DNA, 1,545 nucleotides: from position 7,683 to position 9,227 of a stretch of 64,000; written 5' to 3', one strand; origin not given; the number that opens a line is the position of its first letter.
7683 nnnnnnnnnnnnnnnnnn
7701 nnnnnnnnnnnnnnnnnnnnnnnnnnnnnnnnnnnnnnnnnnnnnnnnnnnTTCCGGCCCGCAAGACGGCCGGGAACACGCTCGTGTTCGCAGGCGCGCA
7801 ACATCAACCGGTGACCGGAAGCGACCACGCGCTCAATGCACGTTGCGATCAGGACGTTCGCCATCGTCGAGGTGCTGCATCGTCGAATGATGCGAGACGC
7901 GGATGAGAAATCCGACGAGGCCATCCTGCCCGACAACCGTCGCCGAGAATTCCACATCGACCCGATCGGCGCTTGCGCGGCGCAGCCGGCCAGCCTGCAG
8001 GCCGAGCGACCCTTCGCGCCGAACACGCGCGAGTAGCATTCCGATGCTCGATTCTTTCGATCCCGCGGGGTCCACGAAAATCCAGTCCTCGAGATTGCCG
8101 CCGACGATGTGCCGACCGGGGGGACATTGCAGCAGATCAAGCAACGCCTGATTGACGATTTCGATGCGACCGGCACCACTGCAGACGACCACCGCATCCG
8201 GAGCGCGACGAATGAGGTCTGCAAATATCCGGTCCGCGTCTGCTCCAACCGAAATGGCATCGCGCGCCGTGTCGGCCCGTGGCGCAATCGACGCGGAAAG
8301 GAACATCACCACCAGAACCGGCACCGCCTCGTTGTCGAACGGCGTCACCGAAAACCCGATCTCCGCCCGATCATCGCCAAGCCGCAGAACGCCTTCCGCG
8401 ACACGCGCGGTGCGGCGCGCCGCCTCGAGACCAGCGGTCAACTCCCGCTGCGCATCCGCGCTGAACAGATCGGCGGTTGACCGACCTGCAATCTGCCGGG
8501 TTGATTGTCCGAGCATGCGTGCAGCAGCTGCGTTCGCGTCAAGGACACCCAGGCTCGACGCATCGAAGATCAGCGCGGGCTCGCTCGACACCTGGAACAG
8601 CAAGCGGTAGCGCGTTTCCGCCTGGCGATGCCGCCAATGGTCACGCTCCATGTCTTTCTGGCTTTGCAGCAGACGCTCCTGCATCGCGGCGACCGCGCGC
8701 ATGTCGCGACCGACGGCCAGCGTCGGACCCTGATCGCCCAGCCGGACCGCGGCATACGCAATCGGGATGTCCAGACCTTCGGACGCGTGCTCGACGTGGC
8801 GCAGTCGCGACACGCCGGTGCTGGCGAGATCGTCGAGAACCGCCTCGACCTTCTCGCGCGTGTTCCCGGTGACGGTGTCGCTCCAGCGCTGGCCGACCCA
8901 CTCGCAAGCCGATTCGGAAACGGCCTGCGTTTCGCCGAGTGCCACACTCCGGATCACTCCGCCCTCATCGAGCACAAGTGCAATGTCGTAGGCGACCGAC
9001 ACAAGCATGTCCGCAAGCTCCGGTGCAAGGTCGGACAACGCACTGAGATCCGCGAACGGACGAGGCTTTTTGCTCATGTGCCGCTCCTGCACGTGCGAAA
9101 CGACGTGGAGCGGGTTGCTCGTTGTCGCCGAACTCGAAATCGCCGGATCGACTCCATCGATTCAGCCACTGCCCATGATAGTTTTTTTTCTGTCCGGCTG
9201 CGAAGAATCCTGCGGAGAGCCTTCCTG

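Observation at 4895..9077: Rewired near-IR switch: BphP1 plus an HTH-less PpsR2 plus heme oxygenase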

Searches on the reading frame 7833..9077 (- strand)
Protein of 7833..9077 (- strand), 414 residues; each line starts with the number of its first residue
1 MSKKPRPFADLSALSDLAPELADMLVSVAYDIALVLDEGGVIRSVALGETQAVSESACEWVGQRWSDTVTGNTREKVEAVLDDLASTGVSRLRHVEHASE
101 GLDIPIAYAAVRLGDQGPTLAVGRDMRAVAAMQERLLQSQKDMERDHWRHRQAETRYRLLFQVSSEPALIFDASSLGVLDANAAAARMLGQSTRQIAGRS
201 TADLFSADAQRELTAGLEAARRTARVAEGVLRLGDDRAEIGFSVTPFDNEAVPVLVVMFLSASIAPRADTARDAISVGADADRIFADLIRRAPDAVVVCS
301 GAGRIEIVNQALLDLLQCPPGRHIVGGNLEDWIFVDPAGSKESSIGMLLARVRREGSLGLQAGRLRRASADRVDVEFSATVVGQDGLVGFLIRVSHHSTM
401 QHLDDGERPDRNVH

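Call 7: search_protein_families(library=pfam, proteins=[window:7833-9077:-], max_evalue=0.1)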
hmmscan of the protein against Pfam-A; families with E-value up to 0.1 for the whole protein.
window:7833-9077:- (414 aa): 7 families
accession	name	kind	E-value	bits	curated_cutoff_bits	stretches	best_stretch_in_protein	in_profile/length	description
PF08448.16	PAS_4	-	1e-14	55.1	23.1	1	164-264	4-105/110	PAS fold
PF13188.13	PAS_8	-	3.7e-11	43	21.8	2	156-208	2-53/65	PAS domain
PF24820.1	Diguanyl_cycl_sensor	-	7.5e-10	39.2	28.1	1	289-382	2-96/109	Diguanylate cyclase-like sensor domain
PF13426.13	PAS_9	-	8.3e-10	39.3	27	2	174-230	9-65/103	PAS domain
PF00989.32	PAS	-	3.8e-09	37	22.6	1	156-230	2-75/113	PAS fold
PF12860.13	PAS_7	-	0.062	13.9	27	0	293-333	5-45/115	PAS fold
PF08446.17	PAS_2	-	0.087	14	21.4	0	170-223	20-73/107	PAS fold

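Call 8: search_protein_families(library=ncbifam, proteins=[window:7833-9077:-], max_evalue=0.01)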
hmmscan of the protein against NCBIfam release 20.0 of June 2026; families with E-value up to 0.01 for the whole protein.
window:7833-9077:- (414 aa): 2 families
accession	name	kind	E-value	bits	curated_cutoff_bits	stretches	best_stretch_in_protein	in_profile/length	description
TIGR02040.1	PpsR-CrtJ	equivalog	6.9e-74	249.5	275.4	1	25-393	1-359/442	transcriptional regulator PpsR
TIGR00229.1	sensory_box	domain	1.6e-08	34.8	22.9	1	151-222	1-71/126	PAS domain S-box protein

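Call 9: find_homologous_proteins(query=window:7833-9077:-, max_evalue=1e-10)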
Query window:7833-9077:- (414 aa): 839 proteins with E <= 1e-10 among 8000 candidates; the best 120 are listed.
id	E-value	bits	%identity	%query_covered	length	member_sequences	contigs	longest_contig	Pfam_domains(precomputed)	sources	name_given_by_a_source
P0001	6.6e-243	823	93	100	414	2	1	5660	PF13426.14,PF13188.14,PF24820.2,PF08448.17,PF00989.32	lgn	-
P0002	4.5e-177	607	71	100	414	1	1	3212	PF13426.14,PF13188.14,PF24820.2,PF08448.17,PF00989.32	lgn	-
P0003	5.2e-172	590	68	100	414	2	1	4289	PF13426.14,PF13188.14,PF08448.17,PF00989.32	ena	-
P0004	2.9e-125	436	54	100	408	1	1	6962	PF13426.14,PF13188.14,PF08448.17,PF00989.32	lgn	-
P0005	3.3e-120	420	53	100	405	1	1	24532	PF13426.14,PF13188.14,PF24820.2,PF08448.17,PF00989.32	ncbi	ncbi:MAG: transcriptional regulator PpsR [Panacagrimonas sp.]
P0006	4.5e-115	403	52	100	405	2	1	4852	PF13426.14,PF13188.14,PF24820.2,PF08448.17,PF00989.32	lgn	-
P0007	7.0e-115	402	51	100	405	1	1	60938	PF13426.14,PF13188.14,PF24820.2,PF08448.17,PF00989.32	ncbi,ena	-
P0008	3.6e-111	390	50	100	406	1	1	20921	PF13426.14,PF13188.14,PF24820.2,PF08448.17,PF00989.32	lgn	-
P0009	1.7e-110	388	51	100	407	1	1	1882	PF13426.14,PF13188.14,PF24820.2,PF08448.17,PF00989.32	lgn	-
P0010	2.9e-109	384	50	100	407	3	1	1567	PF13426.14,PF13188.14,PF24820.2,PF08448.17,PF00989.32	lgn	-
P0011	1.6e-108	381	50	96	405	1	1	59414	PF13426.14,PF13188.14,PF24820.2,PF08448.17,PF00989.32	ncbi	ncbi:MAG: PAS domain-containing protein [Panacagrimonas sp.]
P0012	3.7e-105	370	50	100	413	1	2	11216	PF13426.14,PF13188.14,PF24820.2,PF08448.17,PF00989.32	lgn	-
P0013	5.7e-104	366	48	100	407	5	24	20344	PF13426.14,PF13188.14,PF24820.2,PF08448.17,PF00989.32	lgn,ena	-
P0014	2.6e-102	361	49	100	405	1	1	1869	PF13426.14,PF13188.14,PF24820.2,PF08448.17,PF00989.32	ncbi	-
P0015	7.1e-102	359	48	100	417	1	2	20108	PF13426.14,PF13188.14,PF24820.2,PF08448.17,PF00989.32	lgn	-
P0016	3.5e-100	354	47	100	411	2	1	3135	PF13426.14,PF13188.14,PF24820.2,PF08448.17,PF00989.32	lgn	-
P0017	6.5e-97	343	47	100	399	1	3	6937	PF13426.14,PF13188.14,PF24820.2,PF08448.17,PF00989.32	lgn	-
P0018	7.6e-95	336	46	100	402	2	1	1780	PF13426.14,PF13188.14,PF24820.2,PF08448.17,PF00989.32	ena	-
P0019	2.6e-93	331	45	93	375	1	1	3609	PF13426.14,PF13188.14,PF24820.2,PF08448.17,PF00989.32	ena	-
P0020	2.6e-93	331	47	96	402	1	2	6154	PF13426.14,PF13188.14,PF24820.2,PF08448.17,PF00989.32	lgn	-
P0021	4.1e-93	330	46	96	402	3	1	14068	PF13426.14,PF13188.14,PF24820.2,PF08448.17,PF00989.32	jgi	jgi:transcriptional regulator PpsR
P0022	6.1e-92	327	44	100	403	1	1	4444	PF13426.14,PF13188.14,PF24820.2,PF08448.17,PF00989.32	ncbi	ncbi:MAG TPA: PAS domain-containing protein [Rhodanobacteraceae bacterium]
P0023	2.4e-91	325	45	96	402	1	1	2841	PF13426.14,PF13188.14,PF24820.2,PF08448.17,PF00989.32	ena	-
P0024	3.4e-90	321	47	98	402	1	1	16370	PF13426.14,PF13188.14,PF24820.2,PF08448.17,PF00989.32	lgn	-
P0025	1.7e-88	315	44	100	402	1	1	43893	PF13426.14,PF13188.14,PF24820.2,PF08448.17,PF00989.32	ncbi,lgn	-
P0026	3.3e-88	314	45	100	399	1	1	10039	PF13426.14,PF13188.14,PF24820.2,PF08448.17,PF00989.32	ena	-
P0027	3.5e-88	314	43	95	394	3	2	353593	PF13426.14,PF13188.14,PF08448.17,PF00989.32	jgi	jgi:transcriptional regulator PpsR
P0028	9.3e-88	313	44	100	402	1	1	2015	PF13426.14,PF13188.14,PF24820.2,PF08448.17,PF00989.32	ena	-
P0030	2.1e-86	308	45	94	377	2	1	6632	PF13426.14,PF13188.14,PF24820.2,PF08448.17,PF00989.32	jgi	jgi:transcriptional regulator PpsR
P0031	5.7e-86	307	44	96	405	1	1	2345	PF13426.14,PF13188.14,PF24820.2,PF08448.17,PF00989.32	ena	-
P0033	2.7e-83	298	42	100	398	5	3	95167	PF13426.14,PF13188.14,PF24820.2,PF08448.17,PF00989.32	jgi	jgi:transcriptional regulator PpsR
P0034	1.4e-82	296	42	96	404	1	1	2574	PF13426.14,PF13188.14,PF24820.2,PF08448.17,PF00989.32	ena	-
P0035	2.5e-82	295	41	98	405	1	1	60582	PF13426.14,PF13188.14,PF24820.2,PF08448.17,PF00989.32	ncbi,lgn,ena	-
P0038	1.1e-79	286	43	95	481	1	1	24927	PF13426.14,PF13188.14,PF24820.2,PF02954.26,PF08448.17,PF00989.32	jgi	jgi:transcriptional regulator PpsR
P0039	3.1e-77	278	45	93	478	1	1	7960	PF13426.14,PF13188.14,PF24820.2,PF02954.26,PF08448.17,PF00989.32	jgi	jgi:transcriptional regulator PpsR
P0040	4.1e-77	278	41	98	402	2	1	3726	PF13426.14,PF13188.14,PF24820.2,PF08448.17,PF00989.32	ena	-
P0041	2.0e-76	275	45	94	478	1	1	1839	PF13426.14,PF13188.14,PF24820.2,PF08448.17,PF00989.32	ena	-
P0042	2.2e-76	275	43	95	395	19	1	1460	PF13426.14,PF13188.14,PF24820.2,PF08448.17,PF00989.32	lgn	-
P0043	3.8e-76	275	43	90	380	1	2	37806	PF13426.14,PF13188.14,PF24820.2,PF08448.17,PF00989.32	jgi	jgi:transcriptional regulator PpsR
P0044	3.9e-76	275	41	96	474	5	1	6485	PF13426.14,PF13188.14,PF24820.2,PF08448.17,PF00989.32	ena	-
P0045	4.4e-76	274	43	95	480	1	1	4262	PF13426.14,PF13188.14,PF24820.2,PF02954.26,PF08448.17,PF00989.32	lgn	-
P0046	1.4e-75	273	43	95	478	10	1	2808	PF13426.14,PF13188.14,PF24820.2,PF02954.26,PF08448.17,PF00989.32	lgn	-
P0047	2.3e-75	272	45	83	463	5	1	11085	PF13426.14,PF13188.14,PF24820.2,PF02954.26,PF08448.17,PF00989.32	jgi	jgi:transcriptional regulator PpsR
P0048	5.7e-75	271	42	95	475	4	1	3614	PF13426.14,PF13188.14,PF24820.2,PF02954.26,PF08448.17,PF00989.32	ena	-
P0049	5.8e-75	271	42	95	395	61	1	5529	PF13426.14,PF13188.14,PF24820.2,PF08448.17,PF00989.32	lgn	-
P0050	6.5e-75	270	42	95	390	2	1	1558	PF13426.14,PF13188.14,PF24820.2,PF08448.17,PF00989.32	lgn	-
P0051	4.3e-74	268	41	95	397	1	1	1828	PF13426.14,PF13188.14,PF24820.2,PF08448.17,PF00989.32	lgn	-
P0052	5.6e-74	267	42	95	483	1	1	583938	PF13426.14,PF13188.14,PF24820.2,PF02954.26,PF08448.17,PF00989.32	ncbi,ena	-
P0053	1.7e-73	266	43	95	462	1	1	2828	PF13426.14,PF13188.14,PF12860.14,PF24820.2,PF08448.17,PF00989.32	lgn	-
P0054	1.7e-73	266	42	95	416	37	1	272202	PF13426.14,PF13188.14,PF24820.2,PF08448.17,PF00989.32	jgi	jgi:transcriptional regulator PpsR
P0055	2.3e-73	265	40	95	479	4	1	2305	PF13426.14,PF13188.14,PF24820.2,PF02954.26,PF08448.17,PF00989.32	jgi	-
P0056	1.4e-72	263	42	93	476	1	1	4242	PF13426.14,PF13188.14,PF24820.2,PF08448.17,PF00989.32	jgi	jgi:transcriptional regulator PpsR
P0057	2.1e-72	262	42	95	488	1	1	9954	PF13426.14,PF13188.14,PF24820.2,PF08448.17,PF00989.32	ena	-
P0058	2.1e-72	262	42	97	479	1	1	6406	PF13426.14,PF13188.14,PF24820.2,PF17765.8,PF08448.17,PF00989.32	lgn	-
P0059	3.9e-72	261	41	95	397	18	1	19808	PF13426.14,PF13188.14,PF24820.2,PF08448.17,PF00989.32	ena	-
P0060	4.1e-72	261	43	93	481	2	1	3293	PF13426.14,PF13188.14,PF24820.2,PF02954.26,PF08448.17,PF00989.32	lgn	-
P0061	7.7e-72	260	39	95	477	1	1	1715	PF13426.14,PF13188.14,PF24820.2,PF02954.26,PF08448.17,PF00989.32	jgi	-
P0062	7.8e-72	260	43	93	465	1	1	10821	PF13426.14,PF13188.14,PF24820.2,PF08448.17,PF00989.32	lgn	-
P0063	1.4e-71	260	39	96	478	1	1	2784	PF13426.14,PF13188.14,PF24820.2,PF02954.26,PF08448.17,PF00989.32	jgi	-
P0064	1.4e-71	259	39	100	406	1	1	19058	PF13426.14,PF13188.14,PF24820.2,PF08448.17,PF00989.32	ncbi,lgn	-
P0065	2.2e-71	259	40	95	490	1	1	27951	PF13426.14,PF13188.14,PF24820.2,PF08448.17,PF00989.32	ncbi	-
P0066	2.6e-71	259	39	99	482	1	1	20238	PF13426.14,PF13188.14,PF24820.2,PF08448.17,PF00989.32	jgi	jgi:transcriptional regulator PpsR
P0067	4.5e-71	258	41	95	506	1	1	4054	PF13426.14,PF13188.14,PF24820.2,PF08448.17,PF00989.32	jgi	jgi:transcriptional regulator PpsR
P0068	5.0e-71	258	42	95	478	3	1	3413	PF13426.14,PF13188.14,PF24820.2,PF08448.17,PF00989.32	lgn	-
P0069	7.5e-71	257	42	94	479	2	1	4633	PF13426.14,PF13188.14,PF12860.14,PF24820.2,PF02954.26,PF08448.17,PF00989.32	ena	-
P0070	7.8e-71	257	42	95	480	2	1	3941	PF13426.14,PF13188.14,PF24820.2,PF02954.26,PF08448.17,PF00989.32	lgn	-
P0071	1.2e-70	256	39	97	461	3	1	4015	PF13426.14,PF13188.14,PF02954.26,PF08448.17,PF00989.32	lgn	-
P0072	3.6e-70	255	40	94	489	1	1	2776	PF13426.14,PF13188.14,PF24820.2,PF08448.17,PF00989.32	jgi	jgi:transcriptional regulator PpsR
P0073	3.7e-70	255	42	95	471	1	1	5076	PF13426.14,PF13188.14,PF24820.2,PF02954.26,PF08448.17,PF00989.32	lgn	-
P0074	3.9e-70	255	42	93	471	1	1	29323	PF13426.14,PF13188.14,PF24820.2,PF02954.26,PF08448.17,PF00989.32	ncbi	-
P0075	4.3e-70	255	41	93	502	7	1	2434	PF13426.14,PF13188.14,PF24820.2,PF08448.17,PF00989.32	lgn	-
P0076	6.6e-70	254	40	94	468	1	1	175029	PF13426.14,PF13188.14,PF24820.2,PF02954.26,PF08448.17,PF00989.32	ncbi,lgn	ncbi:transcriptional regulator PpsR [soil metagenome]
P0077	6.9e-70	254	38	95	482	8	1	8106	PF13426.14,PF13188.14,PF24820.2,PF02954.26,PF08448.17,PF00989.32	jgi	jgi:transcriptional regulator PpsR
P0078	1.1e-69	253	41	94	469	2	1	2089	PF13426.14,PF13188.14,PF12860.14,PF24820.2,PF02954.26,PF08448.17,PF00989.32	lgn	-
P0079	1.8e-69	253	41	96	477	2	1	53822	PF13426.14,PF13188.14,PF24820.2,PF08448.17,PF00989.32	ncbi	-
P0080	2.1e-69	252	41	94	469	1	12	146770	PF13426.14,PF13188.14,PF12860.14,PF24820.2,PF02954.26,PF08448.17,PF00989.32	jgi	jgi:transcriptional regulator PpsR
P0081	2.3e-69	252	45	79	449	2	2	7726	PF13426.14,PF13188.14,PF24820.2,PF02954.26,PF08448.17,PF00989.32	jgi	jgi:transcriptional regulator PpsR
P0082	2.4e-69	252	42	95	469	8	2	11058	PF13426.14,PF13188.14,PF24820.2,PF08448.17,PF00989.32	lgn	-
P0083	2.7e-69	252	41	95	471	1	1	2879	PF13426.14,PF13188.14,PF24820.2,PF02954.26,PF08448.17,PF00989.32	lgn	-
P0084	3.1e-69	252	39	97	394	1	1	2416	PF13426.14,PF13188.14,PF24820.2,PF08448.17,PF00989.32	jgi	jgi:transcriptional regulator PpsR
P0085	5.5e-69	251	40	95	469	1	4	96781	PF13426.14,PF13188.14,PF24820.2,PF08448.17,PF00989.32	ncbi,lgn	ncbi:MAG: transcriptional regulator PpsR [Pseudomonadota bacterium]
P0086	6.2e-69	251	40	95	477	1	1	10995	PF13426.14,PF13188.14,PF24820.2,PF08448.17,PF00989.32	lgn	-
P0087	6.3e-69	251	39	94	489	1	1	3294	PF13426.14,PF13188.14,PF24820.2,PF02954.26,PF08448.17,PF00989.32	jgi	jgi:transcriptional regulator PpsR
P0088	7.4e-69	251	42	93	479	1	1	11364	PF13426.14,PF13188.14,PF24820.2,PF08448.17,PF00989.32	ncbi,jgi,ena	jgi:transcriptional regulator PpsR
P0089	7.9e-69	250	41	96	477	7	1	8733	PF13426.14,PF13188.14,PF24820.2,PF08448.17,PF00989.32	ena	-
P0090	8.1e-69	250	40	98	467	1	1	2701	PF13426.14,PF13188.14,PF24820.2,PF02954.26,PF08448.17,PF00989.32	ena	-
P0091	8.5e-69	250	41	96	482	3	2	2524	PF13426.14,PF13188.14,PF24820.2,PF08448.17,PF00989.32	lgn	-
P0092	1.3e-68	250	43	86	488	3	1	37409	PF13426.14,PF13188.14,PF24820.2,PF02954.26,PF08448.17,PF00989.32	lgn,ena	-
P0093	1.3e-68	250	40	98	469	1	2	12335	PF13426.14,PF13188.14,PF12860.14,PF24820.2,PF08448.17,PF00989.32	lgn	-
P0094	1.8e-68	249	40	93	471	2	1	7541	PF13426.14,PF13188.14,PF24820.2,PF08448.17,PF00989.32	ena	-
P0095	2.6e-68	249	41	96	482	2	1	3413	PF13426.14,PF13188.14,PF24820.2,PF08448.17,PF00989.32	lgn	-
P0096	4.3e-68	248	42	95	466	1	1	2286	PF13426.14,PF13188.14,PF24820.2,PF08448.17,PF00989.32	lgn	-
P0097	4.8e-68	248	41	95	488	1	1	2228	PF13426.14,PF13188.14,PF24820.2,PF02954.26,PF08448.17,PF00989.32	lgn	-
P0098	5.4e-68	248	40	96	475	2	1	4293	PF13426.14,PF13188.14,PF24820.2,PF08448.17,PF00989.32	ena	-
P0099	5.7e-68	248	39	98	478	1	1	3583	PF13426.14,PF13188.14,PF24820.2,PF08448.17,PF00989.32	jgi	jgi:transcriptional regulator PpsR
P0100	8.1e-68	247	40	95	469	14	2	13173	PF13426.14,PF13188.14,PF24820.2,PF08448.17,PF00989.32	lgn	-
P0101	8.8e-68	247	41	95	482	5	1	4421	PF13426.14,PF13188.14,PF24820.2,PF02954.26,PF08448.17,PF00989.32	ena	-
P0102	9.9e-68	247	43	96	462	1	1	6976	PF13426.14,PF13188.14,PF24820.2,PF08448.17,PF00989.32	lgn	-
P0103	1.1e-67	247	40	95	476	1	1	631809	PF13426.14,PF13188.14,PF12860.14,PF24820.2,PF08448.17,PF00989.32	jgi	jgi:transcriptional regulator PpsR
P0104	1.3e-67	246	40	99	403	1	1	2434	PF13426.14,PF13188.14,PF24820.2,PF08448.17,PF00989.32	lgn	-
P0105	1.9e-67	246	41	93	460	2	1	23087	PF13426.14,PF13188.14,PF24820.2,PF02954.26,PF08448.17,PF00989.32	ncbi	-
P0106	3.0e-67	245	40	97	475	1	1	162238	PF13426.14,PF13188.14,PF24820.2,PF02954.26,PF08448.17,PF00989.32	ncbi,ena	-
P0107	3.7e-67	245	41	95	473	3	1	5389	PF13426.14,PF13188.14,PF12860.14,PF24820.2,PF08448.17,PF00989.32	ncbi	-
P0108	4.2e-67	245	40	88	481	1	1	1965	PF13426.14,PF13188.14,PF24820.2,PF02954.26,PF08448.17,PF00989.32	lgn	-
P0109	4.4e-67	245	39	95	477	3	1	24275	PF13426.14,PF13188.14,PF24820.2,PF08448.17,PF00989.32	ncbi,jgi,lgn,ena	-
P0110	4.4e-67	245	39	95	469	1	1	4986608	PF13426.14,PF13188.14,PF12860.14,PF24820.2,PF08448.17,PF00989.32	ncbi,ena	-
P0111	7.0e-67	244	40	95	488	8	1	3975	PF13426.14,PF13188.14,PF24820.2,PF02954.26,PF08448.17,PF00989.32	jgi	jgi:transcriptional regulator PpsR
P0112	1.4e-66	243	38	95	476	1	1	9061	PF13426.14,PF13188.14,PF24820.2,PF08448.17,PF00989.32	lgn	-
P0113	1.4e-66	243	40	93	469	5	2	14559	PF13426.14,PF13188.14,PF12860.14,PF24820.2,PF08448.17,PF00989.32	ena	-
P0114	1.6e-66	243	40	94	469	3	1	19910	PF13426.14,PF13188.14,PF24820.2,PF08448.17,PF00989.32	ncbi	-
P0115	1.7e-66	243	41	93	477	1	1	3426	PF13426.14,PF13188.14,PF24820.2,PF08448.17,PF00989.32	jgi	jgi:transcriptional regulator PpsR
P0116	2.1e-66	242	40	98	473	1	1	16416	PF13426.14,PF13188.14,PF24820.2,PF08448.17,PF00989.32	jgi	-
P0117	2.3e-66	242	43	84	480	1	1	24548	PF13426.14,PF13188.14,PF24820.2,PF08448.17,PF00989.32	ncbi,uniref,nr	ncbi:transcriptional regulator PpsR [Ideonella sp. A 288]|uniref:transcriptional regulator PpsR n=1 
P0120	3.1e-66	242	39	95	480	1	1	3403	PF13426.14,PF13188.14,PF24820.2,PF02954.26,PF08448.17,PF00989.32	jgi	jgi:transcriptional regulator PpsR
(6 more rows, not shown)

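Call 14: find_encoding_contigs(protein=P0027, flank=10000, max_places=2)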
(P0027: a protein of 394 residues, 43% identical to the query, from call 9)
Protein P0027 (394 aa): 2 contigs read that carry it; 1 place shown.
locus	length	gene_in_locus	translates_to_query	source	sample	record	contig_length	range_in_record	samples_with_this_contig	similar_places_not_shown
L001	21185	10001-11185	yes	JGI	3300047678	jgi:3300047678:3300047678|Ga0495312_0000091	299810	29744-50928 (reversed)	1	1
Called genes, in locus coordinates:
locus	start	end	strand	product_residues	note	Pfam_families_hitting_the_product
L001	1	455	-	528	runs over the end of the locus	PF00148:Oxidored_nitro, PF08369:PCP_red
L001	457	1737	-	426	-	PF00148:Oxidored_nitro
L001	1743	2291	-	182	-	PF07284:BCHF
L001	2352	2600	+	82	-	-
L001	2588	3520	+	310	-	-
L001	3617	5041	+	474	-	PF13426:PAS_9 (faint), PF24820:Diguanyl_cycl_sensor (faint), PF00989:PAS (weak), PF08448:PAS_4 (weak), PF13188:PAS_8 (weak), PF02954:HTH_8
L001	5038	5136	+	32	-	-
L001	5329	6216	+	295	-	PF01040:UbiA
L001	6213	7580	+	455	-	PF07690:MFS_1, PF03209:PUCC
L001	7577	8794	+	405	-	PF01266:DAO (weak), PF05834:Lycopene_cycl, PF07992:Pyr_redox_2, PF12831:FAD_oxidored (weak), PF13450:NAD_binding_8 (weak), PF01494:FAD_binding_3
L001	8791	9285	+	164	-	PF03073:TspO_MBR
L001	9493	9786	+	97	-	-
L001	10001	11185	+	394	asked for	PF08448:PAS_4 (faint), PF00989:PAS (weak), PF13426:PAS_9 (weak), PF00989:PAS (weak), PF13188:PAS_8 (weak)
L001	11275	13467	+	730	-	PF08446:PAS_2, PF01590:GAF, PF00360:PHY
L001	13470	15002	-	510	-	PF01738:DLH (weak), PF00561:Abhydrolase_1, PF12146:Hydrolase_4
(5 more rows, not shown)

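Call 15: find_encoding_contigs(protein=P0054, flank=10000, max_places=2)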
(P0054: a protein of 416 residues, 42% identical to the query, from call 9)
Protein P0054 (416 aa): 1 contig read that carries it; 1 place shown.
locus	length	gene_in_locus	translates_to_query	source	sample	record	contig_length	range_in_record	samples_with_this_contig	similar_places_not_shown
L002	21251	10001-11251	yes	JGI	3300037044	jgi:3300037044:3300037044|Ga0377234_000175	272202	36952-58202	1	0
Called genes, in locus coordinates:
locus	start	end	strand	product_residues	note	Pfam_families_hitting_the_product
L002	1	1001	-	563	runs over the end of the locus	PF00148:Oxidored_nitro, PF08369:PCP_red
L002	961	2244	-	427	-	PF00148:Oxidored_nitro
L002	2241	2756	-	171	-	PF07284:BCHF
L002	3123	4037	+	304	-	PF02607:B12-binding_2, PF02310:B12-binding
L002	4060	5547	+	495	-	PF08448:PAS_4 (faint), PF24820:Diguanyl_cycl_sensor (faint), PF13426:PAS_9 (faint), PF13188:PAS_8 (weak), PF00989:PAS (weak), PF13188:PAS_8 (weak), PF02954:HTH_8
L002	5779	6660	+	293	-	PF01040:UbiA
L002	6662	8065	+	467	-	PF07690:MFS_1, PF03209:PUCC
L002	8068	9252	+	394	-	PF01134:GIDA (faint), PF01266:DAO (weak), PF01494:FAD_binding_3, PF04820:Trp_halogenase (faint), PF05834:Lycopene_cycl, PF07992:Pyr_redox_2, PF12831:FAD_oxidored, PF13450:NAD_binding_8 (weak)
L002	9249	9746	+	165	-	PF03073:TspO_MBR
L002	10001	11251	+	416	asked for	PF00989:PAS (faint), PF08448:PAS_4 (faint), PF24820:Diguanyl_cycl_sensor (faint), PF13426:PAS_9 (faint), PF13188:PAS_8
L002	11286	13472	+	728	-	PF08446:PAS_2, PF00989:PAS (faint), PF08448:PAS_4 (faint), PF13426:PAS_9 (faint), PF01590:GAF, PF00360:PHY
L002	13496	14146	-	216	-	PF01126:Heme_oxygenase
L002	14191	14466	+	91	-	-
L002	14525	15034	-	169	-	-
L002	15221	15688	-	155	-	-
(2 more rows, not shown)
